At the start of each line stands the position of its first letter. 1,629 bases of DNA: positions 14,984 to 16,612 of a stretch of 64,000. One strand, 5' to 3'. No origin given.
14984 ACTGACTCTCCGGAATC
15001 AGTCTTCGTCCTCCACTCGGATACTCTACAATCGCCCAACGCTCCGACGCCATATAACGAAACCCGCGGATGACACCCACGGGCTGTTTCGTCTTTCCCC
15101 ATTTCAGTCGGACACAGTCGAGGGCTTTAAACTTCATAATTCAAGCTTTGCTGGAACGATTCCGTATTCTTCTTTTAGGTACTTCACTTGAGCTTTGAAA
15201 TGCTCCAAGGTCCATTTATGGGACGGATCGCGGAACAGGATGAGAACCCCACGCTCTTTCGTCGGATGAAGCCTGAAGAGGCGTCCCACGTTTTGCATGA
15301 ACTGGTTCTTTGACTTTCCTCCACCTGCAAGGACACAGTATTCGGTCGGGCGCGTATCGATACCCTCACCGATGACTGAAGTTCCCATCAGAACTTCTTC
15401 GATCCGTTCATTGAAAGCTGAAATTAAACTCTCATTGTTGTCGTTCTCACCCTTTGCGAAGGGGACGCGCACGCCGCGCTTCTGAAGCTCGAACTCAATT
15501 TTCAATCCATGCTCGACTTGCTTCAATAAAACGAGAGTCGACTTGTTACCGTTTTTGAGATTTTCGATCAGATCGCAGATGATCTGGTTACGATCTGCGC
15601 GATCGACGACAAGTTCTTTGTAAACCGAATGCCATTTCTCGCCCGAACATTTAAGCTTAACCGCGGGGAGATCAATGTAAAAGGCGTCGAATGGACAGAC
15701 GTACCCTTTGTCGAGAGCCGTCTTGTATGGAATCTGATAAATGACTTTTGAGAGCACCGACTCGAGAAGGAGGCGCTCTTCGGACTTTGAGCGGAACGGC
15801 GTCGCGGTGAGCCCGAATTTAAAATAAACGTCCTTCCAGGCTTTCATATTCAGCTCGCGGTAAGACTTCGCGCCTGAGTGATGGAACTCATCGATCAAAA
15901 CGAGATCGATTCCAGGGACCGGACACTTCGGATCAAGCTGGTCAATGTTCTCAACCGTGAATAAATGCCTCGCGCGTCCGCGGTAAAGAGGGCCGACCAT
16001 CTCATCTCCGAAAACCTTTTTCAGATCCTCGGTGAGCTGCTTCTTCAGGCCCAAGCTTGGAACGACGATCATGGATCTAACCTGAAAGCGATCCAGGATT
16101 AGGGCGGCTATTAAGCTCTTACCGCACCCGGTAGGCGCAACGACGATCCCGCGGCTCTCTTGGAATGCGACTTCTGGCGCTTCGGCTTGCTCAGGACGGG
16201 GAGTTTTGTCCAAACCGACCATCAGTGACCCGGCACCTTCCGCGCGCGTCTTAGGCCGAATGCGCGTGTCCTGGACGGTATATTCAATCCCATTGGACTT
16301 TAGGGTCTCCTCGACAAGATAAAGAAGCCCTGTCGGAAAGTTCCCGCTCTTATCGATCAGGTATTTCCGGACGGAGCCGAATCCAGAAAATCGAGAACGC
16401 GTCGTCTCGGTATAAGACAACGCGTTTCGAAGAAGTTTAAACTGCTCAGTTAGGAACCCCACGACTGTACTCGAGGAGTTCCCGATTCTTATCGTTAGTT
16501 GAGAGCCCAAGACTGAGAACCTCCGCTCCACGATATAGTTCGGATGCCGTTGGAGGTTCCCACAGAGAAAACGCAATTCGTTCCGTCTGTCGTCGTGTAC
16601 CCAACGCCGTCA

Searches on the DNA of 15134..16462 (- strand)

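Call 93: search_rna_families(sources=[L004, L134, L135, L137, L143], threshold=evalue, max_evalue=1)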
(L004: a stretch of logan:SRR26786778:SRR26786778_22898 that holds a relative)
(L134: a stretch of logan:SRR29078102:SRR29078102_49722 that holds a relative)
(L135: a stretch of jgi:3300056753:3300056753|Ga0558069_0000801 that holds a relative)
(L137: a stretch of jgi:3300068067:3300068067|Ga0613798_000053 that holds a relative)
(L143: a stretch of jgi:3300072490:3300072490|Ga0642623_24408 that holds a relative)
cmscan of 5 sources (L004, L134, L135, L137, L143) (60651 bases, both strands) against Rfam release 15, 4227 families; matches with E-value up to 1: 0.
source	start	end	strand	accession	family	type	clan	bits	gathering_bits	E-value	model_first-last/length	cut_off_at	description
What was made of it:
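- On ROOL / GOLLD / HEARO / OLE and every other Rfam 15 family: There were 0 matches at E up to 1 in five related loci (call 93).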

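Call 114: search_dna_similar(query=L004:6270-6800:+, collection=phages, mode=distant, max_evalue=0.01, max_rows=10)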
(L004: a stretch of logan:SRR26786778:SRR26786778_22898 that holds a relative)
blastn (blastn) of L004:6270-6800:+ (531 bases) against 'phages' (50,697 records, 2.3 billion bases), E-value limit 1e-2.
No match.
